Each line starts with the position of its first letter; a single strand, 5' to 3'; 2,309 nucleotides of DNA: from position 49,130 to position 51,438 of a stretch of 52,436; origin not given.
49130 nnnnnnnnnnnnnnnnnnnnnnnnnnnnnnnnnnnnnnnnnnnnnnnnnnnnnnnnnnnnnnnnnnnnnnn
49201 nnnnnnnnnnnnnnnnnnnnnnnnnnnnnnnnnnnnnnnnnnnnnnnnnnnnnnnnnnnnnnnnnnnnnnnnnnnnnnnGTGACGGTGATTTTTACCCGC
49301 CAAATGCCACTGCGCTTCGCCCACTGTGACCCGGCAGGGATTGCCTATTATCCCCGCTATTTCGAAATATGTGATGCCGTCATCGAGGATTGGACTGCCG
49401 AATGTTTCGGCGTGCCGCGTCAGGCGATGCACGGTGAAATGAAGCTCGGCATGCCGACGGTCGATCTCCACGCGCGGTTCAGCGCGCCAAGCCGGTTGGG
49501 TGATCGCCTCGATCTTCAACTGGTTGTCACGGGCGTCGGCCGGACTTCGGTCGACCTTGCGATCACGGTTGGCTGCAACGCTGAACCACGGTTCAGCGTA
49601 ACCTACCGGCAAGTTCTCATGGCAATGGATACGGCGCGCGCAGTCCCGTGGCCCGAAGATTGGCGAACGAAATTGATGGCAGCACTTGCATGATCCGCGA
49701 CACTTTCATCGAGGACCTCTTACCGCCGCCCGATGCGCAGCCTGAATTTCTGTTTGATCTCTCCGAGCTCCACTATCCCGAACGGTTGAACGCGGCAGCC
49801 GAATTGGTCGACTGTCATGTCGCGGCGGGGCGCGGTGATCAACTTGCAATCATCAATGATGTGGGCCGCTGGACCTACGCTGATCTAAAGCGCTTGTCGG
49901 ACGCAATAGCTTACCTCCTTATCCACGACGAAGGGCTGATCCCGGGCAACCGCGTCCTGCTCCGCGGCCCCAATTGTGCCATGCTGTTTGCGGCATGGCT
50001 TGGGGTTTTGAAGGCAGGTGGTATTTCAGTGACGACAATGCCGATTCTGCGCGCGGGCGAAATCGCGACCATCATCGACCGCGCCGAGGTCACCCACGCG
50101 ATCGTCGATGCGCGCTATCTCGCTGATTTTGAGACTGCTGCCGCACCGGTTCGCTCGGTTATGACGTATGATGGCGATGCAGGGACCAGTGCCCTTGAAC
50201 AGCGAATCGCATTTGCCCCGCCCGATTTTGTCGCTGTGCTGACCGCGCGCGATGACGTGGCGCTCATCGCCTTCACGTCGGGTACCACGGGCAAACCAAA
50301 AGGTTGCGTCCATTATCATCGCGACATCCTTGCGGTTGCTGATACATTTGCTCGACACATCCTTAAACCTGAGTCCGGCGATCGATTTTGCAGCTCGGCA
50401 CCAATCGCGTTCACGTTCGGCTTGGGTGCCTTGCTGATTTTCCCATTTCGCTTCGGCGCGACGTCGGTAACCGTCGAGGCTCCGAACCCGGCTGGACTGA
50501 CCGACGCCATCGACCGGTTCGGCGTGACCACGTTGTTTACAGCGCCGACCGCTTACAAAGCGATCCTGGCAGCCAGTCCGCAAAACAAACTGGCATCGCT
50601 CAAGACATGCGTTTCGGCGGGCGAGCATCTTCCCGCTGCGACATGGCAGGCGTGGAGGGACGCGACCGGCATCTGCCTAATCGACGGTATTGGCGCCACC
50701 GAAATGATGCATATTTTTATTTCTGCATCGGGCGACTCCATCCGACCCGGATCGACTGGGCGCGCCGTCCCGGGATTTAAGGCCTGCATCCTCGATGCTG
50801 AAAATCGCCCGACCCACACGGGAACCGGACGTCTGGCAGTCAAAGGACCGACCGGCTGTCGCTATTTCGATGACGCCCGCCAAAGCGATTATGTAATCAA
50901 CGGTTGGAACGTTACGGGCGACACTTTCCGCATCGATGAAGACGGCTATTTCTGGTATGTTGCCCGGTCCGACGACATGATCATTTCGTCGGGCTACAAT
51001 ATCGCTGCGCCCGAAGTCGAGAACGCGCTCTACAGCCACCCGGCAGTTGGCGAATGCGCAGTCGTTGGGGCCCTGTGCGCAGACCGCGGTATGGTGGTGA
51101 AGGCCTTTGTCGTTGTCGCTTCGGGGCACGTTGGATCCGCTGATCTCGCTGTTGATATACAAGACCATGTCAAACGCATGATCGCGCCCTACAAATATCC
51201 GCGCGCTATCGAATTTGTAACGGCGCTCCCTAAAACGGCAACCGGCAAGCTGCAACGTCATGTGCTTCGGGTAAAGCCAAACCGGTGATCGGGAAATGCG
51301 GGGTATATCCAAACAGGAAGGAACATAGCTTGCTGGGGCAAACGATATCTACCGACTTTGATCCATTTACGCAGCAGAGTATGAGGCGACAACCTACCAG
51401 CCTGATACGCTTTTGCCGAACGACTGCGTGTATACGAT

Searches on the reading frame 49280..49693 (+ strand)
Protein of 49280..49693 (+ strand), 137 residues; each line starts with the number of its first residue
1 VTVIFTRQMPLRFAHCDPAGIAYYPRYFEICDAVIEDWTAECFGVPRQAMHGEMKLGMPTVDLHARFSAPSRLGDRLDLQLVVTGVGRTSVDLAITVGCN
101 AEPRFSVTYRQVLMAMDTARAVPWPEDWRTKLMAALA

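Call 10: search_protein_families(library=pfam, proteins=[window:49280-49693:+], max_evalue=0.0001)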
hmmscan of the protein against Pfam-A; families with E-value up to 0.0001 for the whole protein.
window:49280-49693:+ (137 aa): 2 families
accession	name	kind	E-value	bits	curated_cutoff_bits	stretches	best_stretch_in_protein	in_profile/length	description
PF13279.12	4HBT_2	-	4.4e-12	47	25.5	1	12-130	2-120/122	Thioesterase-like superfamily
PF03061.28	4HBT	-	3.2e-07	31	20.6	1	20-97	2-70/79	Thioesterase superfamily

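Call 44: search_protein_families(library=ncbifam, proteins=[window:49280-49693:+], max_evalue=1e-8)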
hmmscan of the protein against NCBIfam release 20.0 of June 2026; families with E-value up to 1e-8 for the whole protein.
window:49280-49693:+ (137 aa): 0 families

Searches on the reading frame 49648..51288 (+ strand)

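Call 10: search_protein_families(library=pfam, proteins=[window:49648-51288:+], max_evalue=0.0001)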
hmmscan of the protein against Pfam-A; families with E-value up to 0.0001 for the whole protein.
window:49648-51288:+ (546 aa): 2 families
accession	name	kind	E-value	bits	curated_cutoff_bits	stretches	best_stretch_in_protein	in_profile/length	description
PF00501.34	AMP-binding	-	9.6e-69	232.4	29.9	1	58-402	4-378/384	AMP-binding enzyme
PF13193.12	AMP-binding_C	-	1e-21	78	24.5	1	456-534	1-76/76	AMP-binding enzyme C-terminal domain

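Call 44: search_protein_families(library=ncbifam, proteins=[window:49648-51288:+], max_evalue=1e-8)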
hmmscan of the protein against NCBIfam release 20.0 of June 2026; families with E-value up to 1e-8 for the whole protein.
window:49648-51288:+ (546 aa): 95 families (the best 25 are shown)
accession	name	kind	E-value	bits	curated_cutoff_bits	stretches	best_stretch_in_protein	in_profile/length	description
TIGR02262.1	benz_CoA_lig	subfamily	1.8e-102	343.7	375.25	1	46-541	2-506/508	benzoate-CoA ligase family protein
NF004837.0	PRK06187.1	subfamily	1.7e-84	284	476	1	57-543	16-521/531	long-chain-fatty-acid--CoA ligase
NF047394.1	AcylCoAsynMbcS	equivalog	4.2e-84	283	850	1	41-543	6-519/525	acyl-CoA synthetase MbcS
NF053567.1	HBDA_AROS1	equivalog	1.4e-77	261.3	1000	1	46-541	11-516/523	3-hydroxybenzoate--CoA ligase HbdA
NF003313.0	PRK04319.1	equivalog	2.3e-77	260.6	729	1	43-542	39-559/574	acetate--CoA ligase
NF006182.0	PRK08316.1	subfamily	1.6e-64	218.3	663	1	62-542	24-515/523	fatty acyl-CoA synthetase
NF006181.0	PRK08314.1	subfamily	3.1e-64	217.2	705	2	198-540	200-550/563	long-chain-fatty-acid--CoA ligase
NF005702.0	PRK07514.1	subfamily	1.9e-60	204.6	558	1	63-543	18-499/506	malonyl-CoA synthase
NF004822.0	PRK06178.1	equivalog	4.4e-59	200.6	782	2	193-541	204-564/571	acyl-CoA synthetase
NF005801.1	PRK07656.1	equivalog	8.4e-59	199.5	657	1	57-541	9-500/500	FadD3 family acyl-CoA ligase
NF001208.0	PRK00174.1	subfamily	2.2e-57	194.8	657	1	201-541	256-617/649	acetate--CoA ligase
NF004114.0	PRK05605.1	equivalog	2.2e-57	194.7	766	1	200-541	219-566/575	long-chain-fatty-acid--CoA ligase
TIGR02188.1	Ac_CoA_lig_AcsA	equivalog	6.6e-57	193.1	724.95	1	202-541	239-602/629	acetate--CoA ligase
NF006572.0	PRK09088.1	equivalog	3.1e-56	191.1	696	1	73-542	27-485/491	acyl-CoA synthetase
NF004808.0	PRK06155.1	equivalog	1.9e-55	188.1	722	1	60-543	32-521/542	ATP-dependent acyl-CoA ligase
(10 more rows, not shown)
